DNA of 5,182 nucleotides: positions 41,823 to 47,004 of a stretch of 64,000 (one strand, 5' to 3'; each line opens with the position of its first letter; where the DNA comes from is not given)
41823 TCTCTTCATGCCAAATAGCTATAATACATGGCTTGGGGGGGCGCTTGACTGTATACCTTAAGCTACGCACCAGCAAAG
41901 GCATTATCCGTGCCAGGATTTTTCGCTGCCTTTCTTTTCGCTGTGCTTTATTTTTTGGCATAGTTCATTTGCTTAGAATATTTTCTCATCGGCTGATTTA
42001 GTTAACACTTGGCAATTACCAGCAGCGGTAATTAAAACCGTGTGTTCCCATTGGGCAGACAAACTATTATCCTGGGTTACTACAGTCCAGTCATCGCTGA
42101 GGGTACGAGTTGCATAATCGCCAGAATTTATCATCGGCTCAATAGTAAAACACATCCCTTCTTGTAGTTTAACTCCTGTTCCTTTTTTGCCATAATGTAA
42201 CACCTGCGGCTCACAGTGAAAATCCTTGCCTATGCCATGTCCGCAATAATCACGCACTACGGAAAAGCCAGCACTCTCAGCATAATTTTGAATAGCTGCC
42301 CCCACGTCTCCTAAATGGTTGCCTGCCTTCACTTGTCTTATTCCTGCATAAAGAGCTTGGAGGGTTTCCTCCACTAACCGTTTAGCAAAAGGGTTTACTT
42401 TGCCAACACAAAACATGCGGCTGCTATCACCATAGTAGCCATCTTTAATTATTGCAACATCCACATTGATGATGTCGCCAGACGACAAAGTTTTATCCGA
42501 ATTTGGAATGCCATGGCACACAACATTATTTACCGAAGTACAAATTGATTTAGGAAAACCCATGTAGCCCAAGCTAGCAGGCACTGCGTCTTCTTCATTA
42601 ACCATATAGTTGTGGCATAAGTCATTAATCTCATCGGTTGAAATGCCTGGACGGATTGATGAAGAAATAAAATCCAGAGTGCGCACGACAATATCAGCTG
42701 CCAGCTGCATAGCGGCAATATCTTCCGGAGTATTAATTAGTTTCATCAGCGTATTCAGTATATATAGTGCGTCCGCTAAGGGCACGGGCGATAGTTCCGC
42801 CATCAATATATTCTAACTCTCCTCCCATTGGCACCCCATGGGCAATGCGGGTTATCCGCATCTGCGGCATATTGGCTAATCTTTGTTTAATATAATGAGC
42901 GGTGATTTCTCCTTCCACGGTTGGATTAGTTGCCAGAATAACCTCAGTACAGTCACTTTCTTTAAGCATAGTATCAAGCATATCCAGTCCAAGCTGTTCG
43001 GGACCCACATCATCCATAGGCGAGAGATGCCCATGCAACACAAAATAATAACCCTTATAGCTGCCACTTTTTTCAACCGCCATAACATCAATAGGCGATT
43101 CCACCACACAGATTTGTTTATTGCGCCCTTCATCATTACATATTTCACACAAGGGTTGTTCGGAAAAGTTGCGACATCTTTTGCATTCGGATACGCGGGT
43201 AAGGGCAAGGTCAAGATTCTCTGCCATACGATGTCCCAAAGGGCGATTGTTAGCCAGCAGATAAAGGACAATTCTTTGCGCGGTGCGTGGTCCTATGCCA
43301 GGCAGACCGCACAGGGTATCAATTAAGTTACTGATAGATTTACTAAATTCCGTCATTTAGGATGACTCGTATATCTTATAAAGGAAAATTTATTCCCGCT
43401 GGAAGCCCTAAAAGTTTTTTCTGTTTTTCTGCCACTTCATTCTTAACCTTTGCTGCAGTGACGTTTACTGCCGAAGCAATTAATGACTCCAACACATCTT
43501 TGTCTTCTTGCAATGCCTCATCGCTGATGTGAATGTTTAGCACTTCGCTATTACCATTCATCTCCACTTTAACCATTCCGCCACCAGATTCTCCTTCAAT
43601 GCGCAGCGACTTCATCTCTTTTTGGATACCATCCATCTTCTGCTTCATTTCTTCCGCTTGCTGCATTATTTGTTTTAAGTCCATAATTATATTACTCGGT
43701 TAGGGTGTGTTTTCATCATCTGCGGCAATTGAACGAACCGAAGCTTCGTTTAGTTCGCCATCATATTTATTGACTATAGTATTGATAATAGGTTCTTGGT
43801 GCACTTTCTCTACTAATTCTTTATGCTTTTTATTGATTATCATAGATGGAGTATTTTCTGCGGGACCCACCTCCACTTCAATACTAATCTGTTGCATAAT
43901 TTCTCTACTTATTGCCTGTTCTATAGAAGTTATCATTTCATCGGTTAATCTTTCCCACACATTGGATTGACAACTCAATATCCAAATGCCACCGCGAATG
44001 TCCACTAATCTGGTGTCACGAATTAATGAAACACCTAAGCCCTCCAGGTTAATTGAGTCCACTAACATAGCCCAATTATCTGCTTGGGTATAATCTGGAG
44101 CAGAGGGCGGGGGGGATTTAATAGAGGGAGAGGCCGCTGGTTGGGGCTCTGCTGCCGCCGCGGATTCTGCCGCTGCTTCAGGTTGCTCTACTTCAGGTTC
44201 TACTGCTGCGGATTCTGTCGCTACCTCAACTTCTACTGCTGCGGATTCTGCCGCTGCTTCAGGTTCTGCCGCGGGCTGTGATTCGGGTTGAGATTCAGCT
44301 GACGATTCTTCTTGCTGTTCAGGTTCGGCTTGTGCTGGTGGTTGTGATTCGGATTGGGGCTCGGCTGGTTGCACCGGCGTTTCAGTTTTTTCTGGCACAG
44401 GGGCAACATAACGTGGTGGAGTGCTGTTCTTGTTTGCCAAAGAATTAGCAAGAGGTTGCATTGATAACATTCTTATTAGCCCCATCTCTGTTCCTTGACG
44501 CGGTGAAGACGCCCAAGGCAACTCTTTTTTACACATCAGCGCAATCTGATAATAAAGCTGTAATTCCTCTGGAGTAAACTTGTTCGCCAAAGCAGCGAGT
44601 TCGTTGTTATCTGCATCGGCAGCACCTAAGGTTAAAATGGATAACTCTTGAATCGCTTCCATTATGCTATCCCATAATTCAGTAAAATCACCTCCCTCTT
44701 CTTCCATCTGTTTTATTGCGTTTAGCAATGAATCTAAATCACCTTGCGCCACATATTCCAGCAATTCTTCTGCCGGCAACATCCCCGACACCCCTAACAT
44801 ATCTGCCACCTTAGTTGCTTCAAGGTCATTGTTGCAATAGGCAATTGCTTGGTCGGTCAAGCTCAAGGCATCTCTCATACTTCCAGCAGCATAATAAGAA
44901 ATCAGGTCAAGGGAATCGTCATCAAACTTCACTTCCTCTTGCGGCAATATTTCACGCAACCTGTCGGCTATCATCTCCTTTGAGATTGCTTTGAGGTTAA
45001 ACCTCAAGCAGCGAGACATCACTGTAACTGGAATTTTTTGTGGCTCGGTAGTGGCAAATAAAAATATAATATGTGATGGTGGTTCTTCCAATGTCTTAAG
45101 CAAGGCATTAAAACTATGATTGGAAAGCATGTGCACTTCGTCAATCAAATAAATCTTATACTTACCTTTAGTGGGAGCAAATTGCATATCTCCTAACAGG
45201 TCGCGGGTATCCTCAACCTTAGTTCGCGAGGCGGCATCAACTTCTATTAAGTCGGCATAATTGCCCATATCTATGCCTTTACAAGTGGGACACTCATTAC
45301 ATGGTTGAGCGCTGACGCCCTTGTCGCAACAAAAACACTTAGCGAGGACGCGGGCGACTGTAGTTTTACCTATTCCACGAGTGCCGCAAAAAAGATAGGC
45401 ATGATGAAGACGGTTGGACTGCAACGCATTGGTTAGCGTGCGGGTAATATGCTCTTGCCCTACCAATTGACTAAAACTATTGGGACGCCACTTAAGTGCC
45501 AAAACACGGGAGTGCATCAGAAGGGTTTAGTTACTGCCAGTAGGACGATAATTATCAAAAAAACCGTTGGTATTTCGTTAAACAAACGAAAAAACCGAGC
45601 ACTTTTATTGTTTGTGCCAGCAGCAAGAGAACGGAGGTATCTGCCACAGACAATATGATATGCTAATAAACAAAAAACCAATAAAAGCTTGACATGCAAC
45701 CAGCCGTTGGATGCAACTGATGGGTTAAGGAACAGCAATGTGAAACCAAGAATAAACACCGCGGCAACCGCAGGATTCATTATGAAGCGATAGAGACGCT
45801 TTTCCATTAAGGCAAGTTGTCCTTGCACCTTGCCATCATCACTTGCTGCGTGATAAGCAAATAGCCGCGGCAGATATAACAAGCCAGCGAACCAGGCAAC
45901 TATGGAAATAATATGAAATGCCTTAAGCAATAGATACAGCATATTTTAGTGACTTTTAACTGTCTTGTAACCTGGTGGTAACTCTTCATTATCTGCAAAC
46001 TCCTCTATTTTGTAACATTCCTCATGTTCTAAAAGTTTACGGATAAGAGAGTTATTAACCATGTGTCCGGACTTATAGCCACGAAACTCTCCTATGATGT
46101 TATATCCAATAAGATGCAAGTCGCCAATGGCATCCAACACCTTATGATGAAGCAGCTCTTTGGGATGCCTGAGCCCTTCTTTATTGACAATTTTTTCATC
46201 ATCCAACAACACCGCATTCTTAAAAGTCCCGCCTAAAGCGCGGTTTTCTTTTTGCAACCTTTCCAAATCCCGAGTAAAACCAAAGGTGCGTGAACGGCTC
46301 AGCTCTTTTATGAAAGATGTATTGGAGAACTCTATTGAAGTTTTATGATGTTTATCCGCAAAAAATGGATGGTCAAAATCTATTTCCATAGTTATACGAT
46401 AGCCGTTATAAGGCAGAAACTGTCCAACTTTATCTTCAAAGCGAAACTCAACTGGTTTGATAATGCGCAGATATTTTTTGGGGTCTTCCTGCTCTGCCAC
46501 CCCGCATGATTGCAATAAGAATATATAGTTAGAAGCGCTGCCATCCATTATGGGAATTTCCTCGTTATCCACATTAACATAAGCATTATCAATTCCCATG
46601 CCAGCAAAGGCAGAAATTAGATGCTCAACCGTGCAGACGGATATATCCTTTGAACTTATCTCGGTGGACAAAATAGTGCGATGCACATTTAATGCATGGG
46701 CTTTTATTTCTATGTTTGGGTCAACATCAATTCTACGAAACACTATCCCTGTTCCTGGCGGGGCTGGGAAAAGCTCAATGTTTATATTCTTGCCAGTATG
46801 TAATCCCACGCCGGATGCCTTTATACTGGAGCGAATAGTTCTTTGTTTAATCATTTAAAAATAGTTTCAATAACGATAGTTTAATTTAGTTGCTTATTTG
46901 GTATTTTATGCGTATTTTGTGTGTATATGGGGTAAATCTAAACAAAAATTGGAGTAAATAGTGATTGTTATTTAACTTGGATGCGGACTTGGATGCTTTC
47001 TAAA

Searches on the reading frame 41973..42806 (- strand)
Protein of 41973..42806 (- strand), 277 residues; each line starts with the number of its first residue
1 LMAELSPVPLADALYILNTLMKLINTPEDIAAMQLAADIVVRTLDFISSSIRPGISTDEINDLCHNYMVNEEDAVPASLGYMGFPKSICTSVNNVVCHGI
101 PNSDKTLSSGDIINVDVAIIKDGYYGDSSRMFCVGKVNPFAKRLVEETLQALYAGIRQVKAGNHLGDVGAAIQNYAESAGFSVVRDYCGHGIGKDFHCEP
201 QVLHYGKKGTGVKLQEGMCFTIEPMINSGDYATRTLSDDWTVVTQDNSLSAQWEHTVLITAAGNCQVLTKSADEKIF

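Call 93: search_protein_families(library=pfam, proteins=[window:41973-42806:-], max_evalue=0.00001)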
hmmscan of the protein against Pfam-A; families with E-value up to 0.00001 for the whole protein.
window:41973-42806:- (277 aa): 1 family
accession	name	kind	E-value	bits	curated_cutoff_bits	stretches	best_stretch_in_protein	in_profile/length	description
PF00557.29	Peptidase_M24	-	5.2e-55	186.9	23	1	32-261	2-208/208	Metallopeptidase family M24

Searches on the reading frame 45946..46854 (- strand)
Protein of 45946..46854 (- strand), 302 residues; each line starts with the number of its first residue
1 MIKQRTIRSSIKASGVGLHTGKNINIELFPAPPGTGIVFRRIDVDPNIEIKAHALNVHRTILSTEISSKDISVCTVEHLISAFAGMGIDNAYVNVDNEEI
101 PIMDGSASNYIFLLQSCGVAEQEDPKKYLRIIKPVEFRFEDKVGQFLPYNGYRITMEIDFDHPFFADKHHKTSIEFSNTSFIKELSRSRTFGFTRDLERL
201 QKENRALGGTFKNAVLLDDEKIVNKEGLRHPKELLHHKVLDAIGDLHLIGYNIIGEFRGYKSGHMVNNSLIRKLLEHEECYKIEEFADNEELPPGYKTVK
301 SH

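Call 93: search_protein_families(library=pfam, proteins=[window:45946-46854:-], max_evalue=0.00001)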
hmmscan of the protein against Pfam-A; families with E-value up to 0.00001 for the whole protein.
window:45946-46854:- (302 aa): 1 family
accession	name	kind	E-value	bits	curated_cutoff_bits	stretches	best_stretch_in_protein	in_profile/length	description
PF03331.19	LpxC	-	2.3e-97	326.1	27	1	4-275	1-267/268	UDP-3-O-acyl N-acetylglycosamine deacetylase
